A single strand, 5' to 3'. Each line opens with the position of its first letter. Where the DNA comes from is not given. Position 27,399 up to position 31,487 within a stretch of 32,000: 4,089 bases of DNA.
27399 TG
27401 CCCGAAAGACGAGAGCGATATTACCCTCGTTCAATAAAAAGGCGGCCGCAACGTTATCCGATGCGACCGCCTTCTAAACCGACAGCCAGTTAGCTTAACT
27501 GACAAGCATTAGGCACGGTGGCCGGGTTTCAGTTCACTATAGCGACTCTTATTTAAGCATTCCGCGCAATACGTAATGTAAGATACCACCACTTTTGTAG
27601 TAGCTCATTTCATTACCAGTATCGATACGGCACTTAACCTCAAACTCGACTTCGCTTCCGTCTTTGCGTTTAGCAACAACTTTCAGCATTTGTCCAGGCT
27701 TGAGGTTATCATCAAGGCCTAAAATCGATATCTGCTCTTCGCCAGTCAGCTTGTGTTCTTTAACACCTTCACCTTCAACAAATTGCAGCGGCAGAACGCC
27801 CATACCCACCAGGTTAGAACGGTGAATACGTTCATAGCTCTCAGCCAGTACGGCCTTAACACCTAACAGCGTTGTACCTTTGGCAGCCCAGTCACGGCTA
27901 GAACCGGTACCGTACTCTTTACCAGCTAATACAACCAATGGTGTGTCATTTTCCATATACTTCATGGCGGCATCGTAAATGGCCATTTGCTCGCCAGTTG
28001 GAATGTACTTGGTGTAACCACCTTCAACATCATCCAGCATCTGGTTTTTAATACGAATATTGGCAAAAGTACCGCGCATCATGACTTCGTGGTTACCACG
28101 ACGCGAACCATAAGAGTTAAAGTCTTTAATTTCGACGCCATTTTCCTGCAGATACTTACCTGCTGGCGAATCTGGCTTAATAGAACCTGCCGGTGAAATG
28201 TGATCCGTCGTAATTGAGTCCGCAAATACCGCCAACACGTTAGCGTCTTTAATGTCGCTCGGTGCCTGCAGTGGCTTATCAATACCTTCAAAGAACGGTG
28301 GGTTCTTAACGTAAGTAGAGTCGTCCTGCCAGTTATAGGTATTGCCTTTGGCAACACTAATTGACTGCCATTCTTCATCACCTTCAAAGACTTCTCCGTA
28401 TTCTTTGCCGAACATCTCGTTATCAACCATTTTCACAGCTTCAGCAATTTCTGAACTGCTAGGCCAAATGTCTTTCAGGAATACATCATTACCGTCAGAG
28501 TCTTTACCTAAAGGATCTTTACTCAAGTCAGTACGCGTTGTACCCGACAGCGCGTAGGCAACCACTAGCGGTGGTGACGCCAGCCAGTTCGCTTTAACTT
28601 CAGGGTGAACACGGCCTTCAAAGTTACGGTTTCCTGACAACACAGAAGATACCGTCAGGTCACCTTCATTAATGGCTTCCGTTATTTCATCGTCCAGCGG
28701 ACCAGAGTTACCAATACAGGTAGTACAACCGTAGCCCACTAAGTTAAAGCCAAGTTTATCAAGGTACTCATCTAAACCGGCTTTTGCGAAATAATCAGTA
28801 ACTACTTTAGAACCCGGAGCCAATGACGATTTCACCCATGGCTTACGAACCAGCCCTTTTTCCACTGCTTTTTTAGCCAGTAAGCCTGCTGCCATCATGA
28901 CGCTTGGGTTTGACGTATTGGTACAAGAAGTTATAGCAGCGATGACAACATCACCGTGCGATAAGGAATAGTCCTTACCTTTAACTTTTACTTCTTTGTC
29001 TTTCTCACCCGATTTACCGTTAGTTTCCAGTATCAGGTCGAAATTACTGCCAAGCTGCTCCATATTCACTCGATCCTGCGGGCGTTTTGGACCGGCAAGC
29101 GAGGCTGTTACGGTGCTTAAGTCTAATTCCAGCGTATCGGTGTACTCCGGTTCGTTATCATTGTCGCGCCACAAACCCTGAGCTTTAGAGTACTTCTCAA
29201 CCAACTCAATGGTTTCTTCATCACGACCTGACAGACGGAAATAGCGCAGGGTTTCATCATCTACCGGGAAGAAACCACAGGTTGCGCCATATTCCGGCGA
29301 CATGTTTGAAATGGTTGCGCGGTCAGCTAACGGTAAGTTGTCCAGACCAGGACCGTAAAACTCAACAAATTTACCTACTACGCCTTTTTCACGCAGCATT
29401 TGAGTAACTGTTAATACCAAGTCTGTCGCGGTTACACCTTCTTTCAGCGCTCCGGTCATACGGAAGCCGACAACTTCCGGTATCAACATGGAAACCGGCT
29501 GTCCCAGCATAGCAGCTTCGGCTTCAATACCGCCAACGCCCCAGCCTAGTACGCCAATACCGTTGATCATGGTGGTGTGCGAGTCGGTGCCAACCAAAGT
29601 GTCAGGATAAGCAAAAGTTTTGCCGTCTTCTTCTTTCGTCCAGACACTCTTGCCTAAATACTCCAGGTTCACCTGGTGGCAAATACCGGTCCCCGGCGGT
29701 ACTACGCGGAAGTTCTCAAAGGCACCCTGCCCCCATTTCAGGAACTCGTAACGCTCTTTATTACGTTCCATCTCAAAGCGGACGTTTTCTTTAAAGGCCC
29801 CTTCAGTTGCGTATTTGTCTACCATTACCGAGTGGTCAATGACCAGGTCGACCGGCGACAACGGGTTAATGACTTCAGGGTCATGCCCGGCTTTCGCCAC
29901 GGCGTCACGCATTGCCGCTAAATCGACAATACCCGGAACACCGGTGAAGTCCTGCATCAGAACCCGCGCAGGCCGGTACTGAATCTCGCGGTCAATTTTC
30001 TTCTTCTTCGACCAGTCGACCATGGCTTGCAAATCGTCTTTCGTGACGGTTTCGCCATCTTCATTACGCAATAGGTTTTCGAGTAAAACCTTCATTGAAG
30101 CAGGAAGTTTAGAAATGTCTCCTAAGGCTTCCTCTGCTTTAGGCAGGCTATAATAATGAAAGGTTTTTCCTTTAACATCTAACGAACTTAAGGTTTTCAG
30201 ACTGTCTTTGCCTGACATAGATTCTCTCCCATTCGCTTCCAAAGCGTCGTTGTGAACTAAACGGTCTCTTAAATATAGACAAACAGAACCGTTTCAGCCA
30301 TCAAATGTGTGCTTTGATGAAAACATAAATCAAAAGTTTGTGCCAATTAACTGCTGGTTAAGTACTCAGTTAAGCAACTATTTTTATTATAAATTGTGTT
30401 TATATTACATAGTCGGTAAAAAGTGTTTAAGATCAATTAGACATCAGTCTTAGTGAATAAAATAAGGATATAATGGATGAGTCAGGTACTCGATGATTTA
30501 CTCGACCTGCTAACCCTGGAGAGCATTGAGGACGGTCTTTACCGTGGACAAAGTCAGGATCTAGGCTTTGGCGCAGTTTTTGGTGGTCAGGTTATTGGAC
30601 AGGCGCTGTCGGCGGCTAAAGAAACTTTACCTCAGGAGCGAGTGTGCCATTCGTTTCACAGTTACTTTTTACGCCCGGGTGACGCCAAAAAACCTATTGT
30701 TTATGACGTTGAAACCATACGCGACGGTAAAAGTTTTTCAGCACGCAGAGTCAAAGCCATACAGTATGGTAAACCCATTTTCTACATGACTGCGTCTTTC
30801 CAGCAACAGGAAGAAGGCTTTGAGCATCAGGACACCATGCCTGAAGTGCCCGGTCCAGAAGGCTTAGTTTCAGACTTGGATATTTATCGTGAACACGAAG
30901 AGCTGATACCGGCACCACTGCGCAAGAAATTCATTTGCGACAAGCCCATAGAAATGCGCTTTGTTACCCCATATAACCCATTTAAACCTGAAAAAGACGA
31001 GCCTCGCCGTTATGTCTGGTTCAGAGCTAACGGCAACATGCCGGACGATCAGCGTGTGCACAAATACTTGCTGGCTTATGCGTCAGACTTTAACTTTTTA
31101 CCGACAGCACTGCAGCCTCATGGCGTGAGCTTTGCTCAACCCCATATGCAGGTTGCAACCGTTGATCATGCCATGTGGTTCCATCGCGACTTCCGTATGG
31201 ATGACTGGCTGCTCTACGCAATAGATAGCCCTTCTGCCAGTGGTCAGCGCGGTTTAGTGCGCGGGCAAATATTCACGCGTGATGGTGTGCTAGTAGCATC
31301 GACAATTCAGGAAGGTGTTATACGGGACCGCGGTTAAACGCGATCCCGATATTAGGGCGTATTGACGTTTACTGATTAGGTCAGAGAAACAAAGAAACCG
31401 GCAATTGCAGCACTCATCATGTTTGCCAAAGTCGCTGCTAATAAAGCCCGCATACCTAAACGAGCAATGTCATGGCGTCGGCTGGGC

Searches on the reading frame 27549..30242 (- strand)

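Call 79: search_protein_families(library=pfam, proteins=[window:27549-30242:-], max_evalue=0.00001)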
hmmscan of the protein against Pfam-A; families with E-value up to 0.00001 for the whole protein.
window:27549-30242:- (897 aa): 2 families
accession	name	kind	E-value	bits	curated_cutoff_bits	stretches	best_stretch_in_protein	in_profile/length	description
PF00330.25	Aconitase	-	2.6e-172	574.4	28.7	1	79-567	6-463/463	Aconitase family (aconitate hydratase)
PF00694.25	Aconitase_C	-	3.2e-46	157.3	22.8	1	696-822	3-129/131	Aconitase C-terminal domain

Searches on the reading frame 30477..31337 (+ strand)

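Call 79: search_protein_families(library=pfam, proteins=[window:30477-31337:+], max_evalue=0.00001)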
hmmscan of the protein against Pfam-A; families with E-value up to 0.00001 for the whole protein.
window:30477-31337:+ (286 aa): 3 families
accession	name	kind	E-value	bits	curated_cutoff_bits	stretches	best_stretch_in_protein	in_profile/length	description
PF02551.21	Acyl_CoA_thio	-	7e-55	184.9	21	2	149-281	3-132/132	Acyl-CoA thioesterase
PF20789.3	4HBT_3C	-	6.9e-26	91.6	24.1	1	155-282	19-140/140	Acyl-CoA thioesterase C-terminal domain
PF13622.12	4HBT_3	-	2.3e-20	73.1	24.3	1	31-109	8-83/83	Acyl-CoA thioesterase N-terminal domain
